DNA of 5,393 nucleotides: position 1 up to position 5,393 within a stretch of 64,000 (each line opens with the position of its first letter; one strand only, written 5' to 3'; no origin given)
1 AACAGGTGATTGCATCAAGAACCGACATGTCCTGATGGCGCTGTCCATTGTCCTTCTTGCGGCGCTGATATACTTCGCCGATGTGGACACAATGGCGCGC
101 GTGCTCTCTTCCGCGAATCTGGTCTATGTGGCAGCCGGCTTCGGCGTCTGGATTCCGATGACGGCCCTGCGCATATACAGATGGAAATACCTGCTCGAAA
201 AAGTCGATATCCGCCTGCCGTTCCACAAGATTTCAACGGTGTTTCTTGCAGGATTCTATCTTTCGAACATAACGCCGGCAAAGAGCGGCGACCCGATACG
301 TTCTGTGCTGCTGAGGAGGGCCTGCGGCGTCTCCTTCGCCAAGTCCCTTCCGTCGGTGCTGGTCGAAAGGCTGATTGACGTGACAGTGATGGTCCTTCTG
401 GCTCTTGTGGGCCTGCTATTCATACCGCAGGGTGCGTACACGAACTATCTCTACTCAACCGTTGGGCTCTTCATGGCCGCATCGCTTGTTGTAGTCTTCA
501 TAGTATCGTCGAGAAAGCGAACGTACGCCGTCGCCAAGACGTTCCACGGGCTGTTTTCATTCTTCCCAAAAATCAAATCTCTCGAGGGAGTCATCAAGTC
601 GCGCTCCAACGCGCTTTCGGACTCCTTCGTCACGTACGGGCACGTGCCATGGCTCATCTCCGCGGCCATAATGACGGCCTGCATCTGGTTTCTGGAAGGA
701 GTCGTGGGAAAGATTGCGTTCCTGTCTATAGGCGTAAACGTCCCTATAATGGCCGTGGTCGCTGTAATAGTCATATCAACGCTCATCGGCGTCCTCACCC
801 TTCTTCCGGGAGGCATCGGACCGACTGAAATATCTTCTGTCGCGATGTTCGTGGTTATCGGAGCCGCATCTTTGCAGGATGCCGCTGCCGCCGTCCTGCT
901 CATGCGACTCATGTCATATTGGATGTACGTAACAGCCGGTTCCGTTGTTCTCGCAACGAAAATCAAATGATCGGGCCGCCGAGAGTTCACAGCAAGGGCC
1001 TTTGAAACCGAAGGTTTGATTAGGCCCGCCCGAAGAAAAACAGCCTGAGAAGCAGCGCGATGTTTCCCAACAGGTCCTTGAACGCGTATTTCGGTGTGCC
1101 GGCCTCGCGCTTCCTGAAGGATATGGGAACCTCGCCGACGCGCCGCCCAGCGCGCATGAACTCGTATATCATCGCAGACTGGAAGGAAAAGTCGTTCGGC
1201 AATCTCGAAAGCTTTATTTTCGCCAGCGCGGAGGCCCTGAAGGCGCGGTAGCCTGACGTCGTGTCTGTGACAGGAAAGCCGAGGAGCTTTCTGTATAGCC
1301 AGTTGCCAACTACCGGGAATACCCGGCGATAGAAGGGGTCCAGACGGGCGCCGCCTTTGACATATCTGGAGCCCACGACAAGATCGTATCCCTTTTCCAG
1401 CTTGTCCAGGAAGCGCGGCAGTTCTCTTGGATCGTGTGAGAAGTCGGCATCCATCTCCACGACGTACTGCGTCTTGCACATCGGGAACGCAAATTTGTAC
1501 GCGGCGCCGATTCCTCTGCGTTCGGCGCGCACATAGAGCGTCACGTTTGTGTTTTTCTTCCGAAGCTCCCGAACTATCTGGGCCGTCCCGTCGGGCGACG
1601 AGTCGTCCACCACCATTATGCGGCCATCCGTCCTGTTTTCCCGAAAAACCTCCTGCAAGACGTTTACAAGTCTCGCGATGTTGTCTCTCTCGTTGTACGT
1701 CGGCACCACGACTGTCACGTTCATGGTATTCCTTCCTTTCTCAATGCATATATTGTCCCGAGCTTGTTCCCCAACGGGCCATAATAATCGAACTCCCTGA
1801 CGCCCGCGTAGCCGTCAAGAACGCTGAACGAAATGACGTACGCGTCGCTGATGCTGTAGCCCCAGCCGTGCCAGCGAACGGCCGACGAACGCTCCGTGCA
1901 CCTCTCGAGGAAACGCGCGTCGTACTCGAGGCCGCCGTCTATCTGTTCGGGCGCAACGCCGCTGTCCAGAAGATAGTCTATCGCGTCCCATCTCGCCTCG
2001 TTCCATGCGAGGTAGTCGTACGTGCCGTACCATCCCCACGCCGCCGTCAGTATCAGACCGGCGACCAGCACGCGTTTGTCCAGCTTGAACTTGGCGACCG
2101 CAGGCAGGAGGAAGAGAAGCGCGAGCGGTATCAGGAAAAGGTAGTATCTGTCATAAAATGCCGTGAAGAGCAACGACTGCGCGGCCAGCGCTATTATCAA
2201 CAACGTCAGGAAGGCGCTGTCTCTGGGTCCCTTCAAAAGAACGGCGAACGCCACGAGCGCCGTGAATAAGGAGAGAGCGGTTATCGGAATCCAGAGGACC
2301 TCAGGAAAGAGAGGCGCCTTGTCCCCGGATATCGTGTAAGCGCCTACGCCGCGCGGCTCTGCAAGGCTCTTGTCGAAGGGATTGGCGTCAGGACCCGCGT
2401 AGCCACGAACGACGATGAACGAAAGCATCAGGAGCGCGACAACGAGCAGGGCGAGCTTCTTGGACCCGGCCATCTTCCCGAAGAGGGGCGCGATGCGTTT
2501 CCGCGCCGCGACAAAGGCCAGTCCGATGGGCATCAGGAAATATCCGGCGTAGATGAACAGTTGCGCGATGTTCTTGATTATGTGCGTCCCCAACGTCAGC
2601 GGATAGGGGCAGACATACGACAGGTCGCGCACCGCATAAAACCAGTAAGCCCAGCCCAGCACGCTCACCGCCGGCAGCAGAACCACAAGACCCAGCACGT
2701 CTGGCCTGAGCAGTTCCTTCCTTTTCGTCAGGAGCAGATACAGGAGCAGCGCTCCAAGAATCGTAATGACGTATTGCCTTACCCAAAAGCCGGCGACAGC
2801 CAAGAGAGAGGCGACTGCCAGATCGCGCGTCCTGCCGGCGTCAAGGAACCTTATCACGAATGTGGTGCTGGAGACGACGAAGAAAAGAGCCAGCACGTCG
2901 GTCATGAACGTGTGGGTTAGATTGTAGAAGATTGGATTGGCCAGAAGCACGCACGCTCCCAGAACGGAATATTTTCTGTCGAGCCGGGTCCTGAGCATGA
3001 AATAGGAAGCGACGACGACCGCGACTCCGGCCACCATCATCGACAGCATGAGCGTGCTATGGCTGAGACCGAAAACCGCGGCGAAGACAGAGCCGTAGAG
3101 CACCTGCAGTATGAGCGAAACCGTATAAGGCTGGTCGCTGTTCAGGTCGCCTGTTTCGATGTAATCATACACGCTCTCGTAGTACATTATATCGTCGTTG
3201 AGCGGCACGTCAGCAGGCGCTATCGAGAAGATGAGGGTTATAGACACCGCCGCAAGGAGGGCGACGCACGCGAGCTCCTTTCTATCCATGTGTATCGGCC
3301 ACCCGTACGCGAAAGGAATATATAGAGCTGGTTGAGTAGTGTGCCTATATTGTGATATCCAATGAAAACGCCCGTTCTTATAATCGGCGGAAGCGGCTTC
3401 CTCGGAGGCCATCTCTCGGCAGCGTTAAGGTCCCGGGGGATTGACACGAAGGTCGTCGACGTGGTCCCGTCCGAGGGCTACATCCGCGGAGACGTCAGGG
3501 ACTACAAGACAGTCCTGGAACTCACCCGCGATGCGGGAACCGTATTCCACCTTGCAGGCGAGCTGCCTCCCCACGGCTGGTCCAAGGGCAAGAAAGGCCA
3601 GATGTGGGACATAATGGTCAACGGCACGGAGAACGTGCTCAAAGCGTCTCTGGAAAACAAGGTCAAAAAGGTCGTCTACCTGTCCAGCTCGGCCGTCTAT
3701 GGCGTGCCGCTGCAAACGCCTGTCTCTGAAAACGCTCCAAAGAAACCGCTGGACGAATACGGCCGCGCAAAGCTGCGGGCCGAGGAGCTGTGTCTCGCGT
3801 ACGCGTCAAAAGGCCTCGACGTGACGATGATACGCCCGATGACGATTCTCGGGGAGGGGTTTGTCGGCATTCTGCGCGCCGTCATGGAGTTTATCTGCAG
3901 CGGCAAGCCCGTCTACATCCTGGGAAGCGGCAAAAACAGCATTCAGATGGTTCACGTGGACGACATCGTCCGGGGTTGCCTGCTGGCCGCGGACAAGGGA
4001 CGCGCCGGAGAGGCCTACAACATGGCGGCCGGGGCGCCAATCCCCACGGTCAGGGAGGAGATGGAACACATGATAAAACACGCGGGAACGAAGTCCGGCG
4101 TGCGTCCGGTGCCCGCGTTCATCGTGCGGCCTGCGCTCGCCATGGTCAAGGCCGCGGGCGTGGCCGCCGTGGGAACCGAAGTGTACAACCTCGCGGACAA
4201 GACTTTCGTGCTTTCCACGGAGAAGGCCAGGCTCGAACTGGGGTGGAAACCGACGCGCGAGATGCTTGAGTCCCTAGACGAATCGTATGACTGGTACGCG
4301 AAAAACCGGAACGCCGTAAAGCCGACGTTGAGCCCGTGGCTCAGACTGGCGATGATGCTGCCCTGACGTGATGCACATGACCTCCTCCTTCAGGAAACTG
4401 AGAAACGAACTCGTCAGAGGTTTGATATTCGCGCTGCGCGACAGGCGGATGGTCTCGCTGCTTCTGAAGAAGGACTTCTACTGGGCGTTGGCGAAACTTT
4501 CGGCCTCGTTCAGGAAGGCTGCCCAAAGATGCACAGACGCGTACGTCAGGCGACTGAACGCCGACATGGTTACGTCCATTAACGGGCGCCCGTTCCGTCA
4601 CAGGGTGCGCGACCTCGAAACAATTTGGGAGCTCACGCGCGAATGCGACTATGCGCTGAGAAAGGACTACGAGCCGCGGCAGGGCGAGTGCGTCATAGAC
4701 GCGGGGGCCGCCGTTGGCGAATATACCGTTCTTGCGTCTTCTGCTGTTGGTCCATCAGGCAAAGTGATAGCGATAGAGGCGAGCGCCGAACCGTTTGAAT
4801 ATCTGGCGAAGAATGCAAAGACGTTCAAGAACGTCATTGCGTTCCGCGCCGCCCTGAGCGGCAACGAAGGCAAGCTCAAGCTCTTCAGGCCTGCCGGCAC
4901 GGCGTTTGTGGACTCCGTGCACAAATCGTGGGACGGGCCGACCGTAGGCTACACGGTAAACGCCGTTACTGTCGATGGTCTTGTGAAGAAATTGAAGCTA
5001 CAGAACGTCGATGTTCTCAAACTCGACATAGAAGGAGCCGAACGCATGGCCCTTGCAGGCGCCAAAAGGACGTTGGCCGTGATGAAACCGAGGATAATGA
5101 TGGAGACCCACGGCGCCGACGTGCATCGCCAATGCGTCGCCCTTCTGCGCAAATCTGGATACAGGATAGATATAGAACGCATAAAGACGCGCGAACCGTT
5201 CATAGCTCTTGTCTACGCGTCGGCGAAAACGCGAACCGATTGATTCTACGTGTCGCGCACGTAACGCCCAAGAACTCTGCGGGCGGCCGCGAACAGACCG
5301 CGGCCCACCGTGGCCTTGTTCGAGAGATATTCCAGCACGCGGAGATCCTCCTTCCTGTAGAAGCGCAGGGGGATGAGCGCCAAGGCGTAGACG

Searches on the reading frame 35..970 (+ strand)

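Call 12: search_protein_families(library=pfam, proteins=[window:35-970:+], max_evalue=0.00001)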
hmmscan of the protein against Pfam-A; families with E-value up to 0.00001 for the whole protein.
window:35-970:+ (311 aa): 1 family
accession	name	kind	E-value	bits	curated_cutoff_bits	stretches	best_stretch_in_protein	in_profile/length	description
PF03706.18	LPG_synthase_TM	-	3.3e-51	175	33.4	1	2-302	2-302/302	Lysylphosphatidylglycerol synthase TM region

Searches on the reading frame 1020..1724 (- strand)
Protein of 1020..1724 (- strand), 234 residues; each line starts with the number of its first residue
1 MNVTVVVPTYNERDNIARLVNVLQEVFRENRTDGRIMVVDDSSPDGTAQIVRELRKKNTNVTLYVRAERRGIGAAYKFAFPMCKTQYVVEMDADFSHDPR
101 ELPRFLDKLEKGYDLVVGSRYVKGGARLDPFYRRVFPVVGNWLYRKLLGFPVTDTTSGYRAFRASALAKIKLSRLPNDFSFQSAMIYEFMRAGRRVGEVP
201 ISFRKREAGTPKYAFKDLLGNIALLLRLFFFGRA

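Call 12: search_protein_families(library=pfam, proteins=[window:1020-1724:-], max_evalue=0.00001)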
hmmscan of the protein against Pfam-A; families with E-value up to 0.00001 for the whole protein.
window:1020-1724:- (234 aa): 2 families
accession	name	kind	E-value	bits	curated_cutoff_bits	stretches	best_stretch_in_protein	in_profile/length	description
PF00535.33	Glycos_transf_2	-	2.3e-33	115.9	23.3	1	4-170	1-167/168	Glycosyl transferase family 2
PF13641.12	Glyco_tranf_2_3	-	7.7e-09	36.3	27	1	3-145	3-154/230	Glycosyltransferase like family 2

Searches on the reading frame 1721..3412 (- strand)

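Call 12: search_protein_families(library=pfam, proteins=[window:1721-3412:-], max_evalue=0.00001)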
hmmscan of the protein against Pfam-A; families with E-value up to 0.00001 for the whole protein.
window:1721-3412:- (563 aa): 1 family
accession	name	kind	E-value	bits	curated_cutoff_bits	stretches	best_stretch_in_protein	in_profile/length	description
PF13231.12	PMT_2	-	2.2e-12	47.9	26.1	1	109-257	12-160/160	Dolichyl-phosphate-mannose-protein mannosyltransferase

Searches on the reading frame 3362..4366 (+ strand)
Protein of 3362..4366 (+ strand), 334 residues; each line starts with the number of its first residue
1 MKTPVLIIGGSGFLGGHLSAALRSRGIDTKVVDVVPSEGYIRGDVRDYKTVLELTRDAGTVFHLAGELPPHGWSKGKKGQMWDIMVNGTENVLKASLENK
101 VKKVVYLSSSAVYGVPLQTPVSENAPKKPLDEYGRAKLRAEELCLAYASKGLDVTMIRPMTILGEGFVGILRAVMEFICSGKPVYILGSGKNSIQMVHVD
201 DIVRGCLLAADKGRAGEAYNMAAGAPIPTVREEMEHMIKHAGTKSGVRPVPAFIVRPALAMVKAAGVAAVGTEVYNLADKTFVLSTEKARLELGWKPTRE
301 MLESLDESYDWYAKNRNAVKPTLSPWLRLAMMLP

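Call 12: search_protein_families(library=pfam, proteins=[window:3362-4366:+], max_evalue=0.00001)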
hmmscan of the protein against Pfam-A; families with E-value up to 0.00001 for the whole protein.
window:3362-4366:+ (334 aa): 6 families
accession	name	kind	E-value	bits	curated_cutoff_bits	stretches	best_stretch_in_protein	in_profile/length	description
PF01370.27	Epimerase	-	1.9e-41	142.5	20.9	1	5-222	1-240/240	NAD dependent epimerase/dehydratase family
PF16363.11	GDP_Man_Dehyd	-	2.4e-22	80.3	27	1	6-304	1-328/332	GDP-mannose 4,6 dehydratase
PF01073.25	3Beta_HSD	-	5.9e-22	78.4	22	1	6-212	1-231/280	3-beta hydroxysteroid dehydrogenase/isomerase family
PF04321.23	RmlD_sub_bind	-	6.4e-10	39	27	1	5-166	3-155/287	RmlD substrate binding domain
PF07993.18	NAD_binding_4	-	1.2e-09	38.1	20.1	1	53-200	84-252/258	Male sterility protein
PF13460.12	NAD_binding_10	-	1.3e-07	32.1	27.2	1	10-162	2-146/184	NAD(P)H-binding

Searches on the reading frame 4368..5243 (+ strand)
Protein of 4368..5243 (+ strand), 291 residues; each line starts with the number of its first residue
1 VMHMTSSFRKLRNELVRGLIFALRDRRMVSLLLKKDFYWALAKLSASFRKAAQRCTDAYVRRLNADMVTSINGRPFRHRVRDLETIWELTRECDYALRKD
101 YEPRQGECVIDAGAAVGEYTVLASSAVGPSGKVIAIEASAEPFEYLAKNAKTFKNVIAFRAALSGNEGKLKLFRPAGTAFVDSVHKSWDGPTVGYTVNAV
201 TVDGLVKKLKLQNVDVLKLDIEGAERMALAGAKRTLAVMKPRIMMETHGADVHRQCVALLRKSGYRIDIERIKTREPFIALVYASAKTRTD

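Call 12: search_protein_families(library=pfam, proteins=[window:4368-5243:+], max_evalue=0.00001)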
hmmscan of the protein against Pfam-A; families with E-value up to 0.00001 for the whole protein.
window:4368-5243:+ (291 aa): 1 family
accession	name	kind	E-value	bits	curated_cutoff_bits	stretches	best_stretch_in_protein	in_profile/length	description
PF05050.19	Methyltransf_21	-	2e-18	67.5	22.7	1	111-267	1-173/173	Methyltransferase FkbM domain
